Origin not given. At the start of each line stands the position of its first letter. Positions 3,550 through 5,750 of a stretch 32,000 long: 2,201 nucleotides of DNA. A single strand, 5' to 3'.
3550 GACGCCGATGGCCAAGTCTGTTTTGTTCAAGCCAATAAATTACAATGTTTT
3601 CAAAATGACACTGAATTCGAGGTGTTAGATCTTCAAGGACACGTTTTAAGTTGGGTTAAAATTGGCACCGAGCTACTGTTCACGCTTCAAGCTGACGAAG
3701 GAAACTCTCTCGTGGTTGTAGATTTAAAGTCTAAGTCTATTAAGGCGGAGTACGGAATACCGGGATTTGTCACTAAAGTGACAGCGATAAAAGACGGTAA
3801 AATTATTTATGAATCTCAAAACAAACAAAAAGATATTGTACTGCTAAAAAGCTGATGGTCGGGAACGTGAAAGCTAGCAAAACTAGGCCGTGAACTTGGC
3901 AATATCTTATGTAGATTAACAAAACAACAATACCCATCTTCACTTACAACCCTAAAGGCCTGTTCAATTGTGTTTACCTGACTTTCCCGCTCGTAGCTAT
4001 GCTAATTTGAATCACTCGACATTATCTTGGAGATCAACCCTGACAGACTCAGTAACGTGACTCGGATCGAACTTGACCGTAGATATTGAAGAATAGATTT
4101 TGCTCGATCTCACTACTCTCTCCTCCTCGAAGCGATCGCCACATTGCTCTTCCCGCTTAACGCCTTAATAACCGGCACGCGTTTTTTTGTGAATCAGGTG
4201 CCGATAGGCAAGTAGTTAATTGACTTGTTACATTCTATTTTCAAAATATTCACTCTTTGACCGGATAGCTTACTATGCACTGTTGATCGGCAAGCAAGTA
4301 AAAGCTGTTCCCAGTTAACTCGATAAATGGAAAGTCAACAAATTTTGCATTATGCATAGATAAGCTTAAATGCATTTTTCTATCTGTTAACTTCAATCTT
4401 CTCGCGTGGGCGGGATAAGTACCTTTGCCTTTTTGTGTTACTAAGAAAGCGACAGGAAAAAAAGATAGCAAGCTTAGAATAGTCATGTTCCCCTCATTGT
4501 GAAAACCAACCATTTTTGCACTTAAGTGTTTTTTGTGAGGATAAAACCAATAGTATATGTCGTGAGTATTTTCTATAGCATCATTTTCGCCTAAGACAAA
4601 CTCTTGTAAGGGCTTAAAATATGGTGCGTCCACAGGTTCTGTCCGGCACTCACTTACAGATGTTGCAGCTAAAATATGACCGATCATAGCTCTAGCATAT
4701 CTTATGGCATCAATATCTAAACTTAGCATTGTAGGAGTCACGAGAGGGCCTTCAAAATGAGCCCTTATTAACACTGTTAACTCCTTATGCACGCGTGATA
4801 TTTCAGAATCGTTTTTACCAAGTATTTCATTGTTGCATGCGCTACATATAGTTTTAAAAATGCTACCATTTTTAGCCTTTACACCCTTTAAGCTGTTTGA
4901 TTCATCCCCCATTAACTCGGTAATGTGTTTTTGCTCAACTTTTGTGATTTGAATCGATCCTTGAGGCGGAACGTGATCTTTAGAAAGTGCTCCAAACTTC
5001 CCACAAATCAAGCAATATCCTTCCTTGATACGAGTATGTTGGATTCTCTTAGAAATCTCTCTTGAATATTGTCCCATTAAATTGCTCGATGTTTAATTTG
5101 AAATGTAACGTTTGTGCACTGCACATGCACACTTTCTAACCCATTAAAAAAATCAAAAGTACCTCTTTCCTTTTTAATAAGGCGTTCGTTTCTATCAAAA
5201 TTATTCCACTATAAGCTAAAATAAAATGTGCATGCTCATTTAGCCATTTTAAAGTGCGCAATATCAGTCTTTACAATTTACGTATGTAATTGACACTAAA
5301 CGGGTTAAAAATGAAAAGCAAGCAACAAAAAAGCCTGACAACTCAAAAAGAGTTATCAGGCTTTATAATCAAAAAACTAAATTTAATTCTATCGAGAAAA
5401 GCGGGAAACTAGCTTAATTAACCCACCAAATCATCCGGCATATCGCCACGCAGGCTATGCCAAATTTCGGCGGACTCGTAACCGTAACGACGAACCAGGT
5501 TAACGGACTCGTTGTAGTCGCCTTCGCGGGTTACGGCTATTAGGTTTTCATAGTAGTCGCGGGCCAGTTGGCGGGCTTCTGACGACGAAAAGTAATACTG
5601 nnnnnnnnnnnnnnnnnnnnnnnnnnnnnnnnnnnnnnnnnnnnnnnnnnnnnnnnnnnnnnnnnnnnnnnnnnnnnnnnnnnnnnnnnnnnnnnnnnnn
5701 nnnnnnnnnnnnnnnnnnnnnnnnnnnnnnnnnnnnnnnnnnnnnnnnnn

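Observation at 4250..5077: Orphan HNH/EndoVII-like nuclease with an unknown C-terminal domain: candidate single-gene defence or Type IV-like restriction function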

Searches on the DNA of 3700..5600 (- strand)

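Call 69: search_dna_similar(query=L001:6990-7799:+, collection=ecoli_genomes, mode=near, max_rows=25, rows=spread)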
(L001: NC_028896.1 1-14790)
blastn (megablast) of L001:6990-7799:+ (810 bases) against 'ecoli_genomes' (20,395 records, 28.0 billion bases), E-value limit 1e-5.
Records with a match: 141; places in all: 149; records where one place covers at least 80% of the query: 136.
Genomes with a match: 141 of 5426; with a place that covers at least 80% of the query: 136. Places per genome that has any: lowest 1, median 1, highest 2. On chromosomes: 120 places; on plasmids: 29.
Best place of each record, by identity: >=99% 21; 95-99% 1; 90-95% 119.
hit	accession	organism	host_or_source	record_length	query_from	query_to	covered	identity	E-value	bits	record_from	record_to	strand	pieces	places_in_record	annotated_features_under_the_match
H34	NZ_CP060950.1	Escherichia coli strain EC9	Homo sapiens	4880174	1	810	100%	100.0%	0e+0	1496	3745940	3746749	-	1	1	hypothetical protein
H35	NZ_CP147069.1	Escherichia coli strain JKHS004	hospital wastewater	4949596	1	810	100%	100.0%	0e+0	1496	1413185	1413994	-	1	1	hypothetical protein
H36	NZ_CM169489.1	Escherichia coli strain EC12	Homo sapiens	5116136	1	810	100%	100.0%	0e+0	1496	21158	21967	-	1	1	hypothetical protein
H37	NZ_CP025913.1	Escherichia coli strain 203740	Homo sapiens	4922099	1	810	100%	99.8%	0e+0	1483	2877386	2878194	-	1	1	chaperonin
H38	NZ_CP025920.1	Escherichia coli strain 103605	Homo sapiens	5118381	1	810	100%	94.8%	0e+0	1264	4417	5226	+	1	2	hypothetical protein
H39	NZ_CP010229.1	Escherichia coli strain S10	not applicable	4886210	1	810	100%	94.8%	0e+0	1264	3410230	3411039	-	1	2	hypothetical protein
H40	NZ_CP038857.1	Escherichia coli strain PigCaeca_2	pig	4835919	1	810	100%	94.8%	0e+0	1264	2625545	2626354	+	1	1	hypothetical protein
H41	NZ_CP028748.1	Escherichia coli strain A27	Tapirus terrestris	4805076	1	810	100%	94.8%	0e+0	1264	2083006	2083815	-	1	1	hypothetical protein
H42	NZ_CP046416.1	Escherichia coli strain LZYWN_4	swine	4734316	1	810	100%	94.8%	0e+0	1264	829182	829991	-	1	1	hypothetical protein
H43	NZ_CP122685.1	Escherichia coli strain ETEC4067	Sus scrofa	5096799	1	810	100%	94.8%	0e+0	1264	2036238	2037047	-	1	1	hypothetical protein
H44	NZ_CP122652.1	Escherichia coli strain ETEC4075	Sus scrofa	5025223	1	810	100%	94.8%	0e+0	1264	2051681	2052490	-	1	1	hypothetical protein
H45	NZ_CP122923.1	Escherichia coli strain ETEC1703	Sus scrofa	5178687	1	810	100%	94.8%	0e+0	1264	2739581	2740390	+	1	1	hypothetical protein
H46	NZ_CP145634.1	Escherichia coli strain S1-JOR-02-A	Homo sapiens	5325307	1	810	100%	94.8%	0e+0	1264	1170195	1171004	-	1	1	hypothetical protein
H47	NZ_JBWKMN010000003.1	Escherichia coli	swine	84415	1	810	100%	94.8%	0e+0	1264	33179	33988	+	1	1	hypothetical protein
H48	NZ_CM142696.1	Escherichia coli strain UID2309220041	Homo sapiens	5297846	1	810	100%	94.8%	0e+0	1264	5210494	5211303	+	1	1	hypothetical protein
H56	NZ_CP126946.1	Escherichia coli O78:H51 strain APEC E18005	Gallus gallus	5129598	1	810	100%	94.6%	0e+0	1253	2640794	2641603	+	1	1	hypothetical protein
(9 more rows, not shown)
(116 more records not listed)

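Call 71: get_annotated_region(hit=H40, flank=6000)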
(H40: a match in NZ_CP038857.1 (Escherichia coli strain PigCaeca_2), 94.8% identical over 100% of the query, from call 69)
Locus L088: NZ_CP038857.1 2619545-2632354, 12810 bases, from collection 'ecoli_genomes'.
description: Escherichia coli strain PigCaeca_2 chromosome, complete genome
organism: Escherichia coli strain PigCaeca_2 (NCBI taxid 562)
replicon: chromosome; assembly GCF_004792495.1
host: pig; source: feces; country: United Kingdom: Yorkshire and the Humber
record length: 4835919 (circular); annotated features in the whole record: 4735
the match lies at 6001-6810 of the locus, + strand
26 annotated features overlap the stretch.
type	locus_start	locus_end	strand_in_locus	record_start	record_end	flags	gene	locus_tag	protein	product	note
CDS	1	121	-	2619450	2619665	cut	-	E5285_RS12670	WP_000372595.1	class II holin family protein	-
CDS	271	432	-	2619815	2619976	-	-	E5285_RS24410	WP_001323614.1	hypothetical protein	-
CDS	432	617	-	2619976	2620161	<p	-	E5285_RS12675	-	DUF1737 domain-containing protein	incomplete; partial in the middle of a contig; missing C-terminus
CDS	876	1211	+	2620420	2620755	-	-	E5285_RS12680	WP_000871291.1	anti-adapter protein IraM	-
CDS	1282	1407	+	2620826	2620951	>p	-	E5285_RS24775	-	hypothetical protein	incomplete; partial in the middle of a contig; missing C-terminus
CDS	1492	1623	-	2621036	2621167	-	-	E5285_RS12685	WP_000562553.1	DUF3927 family protein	-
tRNA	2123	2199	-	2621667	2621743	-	-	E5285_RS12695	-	tRNA-Arg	-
tRNA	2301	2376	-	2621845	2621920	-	-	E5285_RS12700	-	tRNA-Ile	-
CDS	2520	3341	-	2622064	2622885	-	-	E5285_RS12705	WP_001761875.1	antitermination protein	-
CDS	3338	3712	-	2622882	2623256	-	-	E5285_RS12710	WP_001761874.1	RusA family crossover junction endodeoxyribonuclease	-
CDS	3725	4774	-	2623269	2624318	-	-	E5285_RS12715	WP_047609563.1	DUF968 domain-containing protein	-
CDS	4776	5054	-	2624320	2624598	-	-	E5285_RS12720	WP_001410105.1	hypothetical protein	-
CDS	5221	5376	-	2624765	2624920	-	hokD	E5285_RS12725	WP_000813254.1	type I toxin-antitoxin system toxin HokD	-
CDS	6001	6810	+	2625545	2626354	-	-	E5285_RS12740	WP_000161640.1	hypothetical protein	-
CDS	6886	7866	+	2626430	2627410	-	-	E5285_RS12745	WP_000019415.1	IS5-like element IS5 family transposase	-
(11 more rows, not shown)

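Call 72: get_annotated_region(hit=H56, flank=6000)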
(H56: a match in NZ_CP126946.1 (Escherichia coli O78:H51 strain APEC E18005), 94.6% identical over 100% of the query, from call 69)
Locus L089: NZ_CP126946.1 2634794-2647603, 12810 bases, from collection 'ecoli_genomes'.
description: Escherichia coli O78:H51 strain APEC E18005 chromosome, complete genome
organism: Escherichia coli O78:H51 strain APEC E18005 (NCBI taxid 3050630)
replicon: chromosome; assembly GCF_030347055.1
host: Gallus gallus; source: Liver and spleen; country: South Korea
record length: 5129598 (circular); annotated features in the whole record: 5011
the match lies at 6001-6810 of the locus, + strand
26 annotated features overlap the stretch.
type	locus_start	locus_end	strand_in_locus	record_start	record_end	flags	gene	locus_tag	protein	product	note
CDS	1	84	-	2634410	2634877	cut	-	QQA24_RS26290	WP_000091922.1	lysis protein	-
CDS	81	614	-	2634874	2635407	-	-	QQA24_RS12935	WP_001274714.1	lysozyme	-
CDS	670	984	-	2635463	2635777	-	-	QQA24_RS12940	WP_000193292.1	DUF1327 domain-containing protein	-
CDS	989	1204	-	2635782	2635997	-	-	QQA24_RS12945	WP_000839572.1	class II holin family protein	-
tRNA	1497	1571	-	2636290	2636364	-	-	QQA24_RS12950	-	tRNA-Gly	-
tRNA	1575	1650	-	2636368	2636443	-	-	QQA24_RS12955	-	tRNA-Thr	-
tRNA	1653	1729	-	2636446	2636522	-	-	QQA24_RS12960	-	tRNA-Lys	-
tRNA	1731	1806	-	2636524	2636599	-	-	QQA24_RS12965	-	tRNA-Ile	-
CDS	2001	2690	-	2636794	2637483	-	-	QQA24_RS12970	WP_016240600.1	bacteriophage antitermination protein Q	-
CDS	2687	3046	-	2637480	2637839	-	-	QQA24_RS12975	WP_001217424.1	RusA family crossover junction endodeoxyribonuclease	-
CDS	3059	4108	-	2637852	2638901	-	-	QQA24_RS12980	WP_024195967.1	DUF968 domain-containing protein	-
CDS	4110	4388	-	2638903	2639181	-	-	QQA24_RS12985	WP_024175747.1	hypothetical protein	-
CDS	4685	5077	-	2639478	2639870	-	-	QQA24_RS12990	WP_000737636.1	hypothetical protein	-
CDS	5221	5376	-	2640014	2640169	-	hokD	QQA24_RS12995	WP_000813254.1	type I toxin-antitoxin system toxin HokD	-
CDS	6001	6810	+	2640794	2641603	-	-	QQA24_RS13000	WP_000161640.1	hypothetical protein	-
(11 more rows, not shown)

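Call 73: get_annotated_region(hit=H46, flank=6000)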
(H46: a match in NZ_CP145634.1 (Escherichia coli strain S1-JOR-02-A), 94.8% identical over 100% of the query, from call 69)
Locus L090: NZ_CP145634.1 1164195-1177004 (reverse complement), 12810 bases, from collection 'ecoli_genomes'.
description: Escherichia coli strain S1-JOR-02-A chromosome, complete genome
organism: Escherichia coli strain S1-JOR-02-A (NCBI taxid 562)
replicon: chromosome; assembly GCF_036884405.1
host: Homo sapiens; source: stool; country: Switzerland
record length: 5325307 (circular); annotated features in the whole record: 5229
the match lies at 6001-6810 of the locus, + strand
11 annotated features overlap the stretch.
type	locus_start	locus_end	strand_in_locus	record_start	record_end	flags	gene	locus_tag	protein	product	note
CDS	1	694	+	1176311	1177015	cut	-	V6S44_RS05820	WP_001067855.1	IS6-like element IS26 family transposase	-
CDS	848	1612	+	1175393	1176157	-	-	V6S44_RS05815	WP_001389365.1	IS6-like element IS6100 family transposase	-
CDS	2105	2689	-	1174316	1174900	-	mphR(A)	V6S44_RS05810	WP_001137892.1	macrolide-binding transcriptional repressor MphR(A)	-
CDS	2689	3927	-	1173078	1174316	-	mrx(A)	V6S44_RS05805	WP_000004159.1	macrolide resistance MFS transporter Mrx(A)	-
CDS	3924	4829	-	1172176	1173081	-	-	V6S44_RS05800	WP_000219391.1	Mph(A) family macrolide 2'-phosphotransferase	-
CDS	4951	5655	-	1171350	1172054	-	-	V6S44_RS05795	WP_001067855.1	IS6-like element IS26 family transposase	-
CDS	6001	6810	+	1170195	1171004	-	-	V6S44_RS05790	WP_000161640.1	hypothetical protein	-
CDS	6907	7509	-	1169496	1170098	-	-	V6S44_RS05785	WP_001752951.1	site-specific integrase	-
CDS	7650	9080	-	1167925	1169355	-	-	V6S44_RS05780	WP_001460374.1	hypothetical protein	-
CDS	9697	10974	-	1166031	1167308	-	-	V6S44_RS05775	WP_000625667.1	DUF2254 domain-containing protein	-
CDS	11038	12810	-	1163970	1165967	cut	-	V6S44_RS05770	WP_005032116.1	BCCT family transporter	-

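Call 97: search_rna_families(source=window, start=3700, end=5600, threshold=evalue, max_evalue=1)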
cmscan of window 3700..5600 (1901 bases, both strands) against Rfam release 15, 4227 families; matches with E-value up to 1: 1.
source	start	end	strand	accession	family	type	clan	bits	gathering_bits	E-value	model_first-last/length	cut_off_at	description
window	5321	5421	-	RF00558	L20_leader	Cis-reg; leader;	-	21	58.7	0.39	1-127/127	no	Ribosomal protein L20 leader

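Call 107: get_annotated_region(hit=H34, flank=4000)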
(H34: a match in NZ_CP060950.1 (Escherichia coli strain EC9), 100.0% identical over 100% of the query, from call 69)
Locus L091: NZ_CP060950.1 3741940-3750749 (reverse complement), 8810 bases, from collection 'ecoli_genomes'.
description: Escherichia coli strain EC9 chromosome, complete genome
organism: Escherichia coli strain EC9 (NCBI taxid 562)
replicon: chromosome; assembly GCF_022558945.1
host: Homo sapiens; source: urine; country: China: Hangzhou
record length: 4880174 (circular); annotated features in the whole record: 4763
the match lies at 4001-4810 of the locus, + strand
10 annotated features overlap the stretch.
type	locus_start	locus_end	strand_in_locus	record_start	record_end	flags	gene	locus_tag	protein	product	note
CDS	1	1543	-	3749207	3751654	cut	-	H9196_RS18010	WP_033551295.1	phage tail tape measure protein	-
CDS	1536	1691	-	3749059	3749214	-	-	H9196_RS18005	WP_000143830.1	GpE family phage tail protein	-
CDS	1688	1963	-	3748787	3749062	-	-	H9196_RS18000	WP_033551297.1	phage tail assembly protein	-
CDS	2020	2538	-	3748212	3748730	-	-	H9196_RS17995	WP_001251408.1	phage major tail tube protein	-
CDS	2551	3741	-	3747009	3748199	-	-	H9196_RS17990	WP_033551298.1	phage tail sheath protein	-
CDS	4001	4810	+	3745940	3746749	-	-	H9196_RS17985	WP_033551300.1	hypothetical protein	-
CDS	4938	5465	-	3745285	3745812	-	-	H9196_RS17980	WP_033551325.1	tail fiber assembly protein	-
CDS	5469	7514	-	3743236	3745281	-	-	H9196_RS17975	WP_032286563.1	phage tail protein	-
CDS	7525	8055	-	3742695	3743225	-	-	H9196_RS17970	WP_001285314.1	phage tail protein I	-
CDS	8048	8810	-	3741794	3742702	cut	-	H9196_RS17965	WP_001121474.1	baseplate assembly protein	-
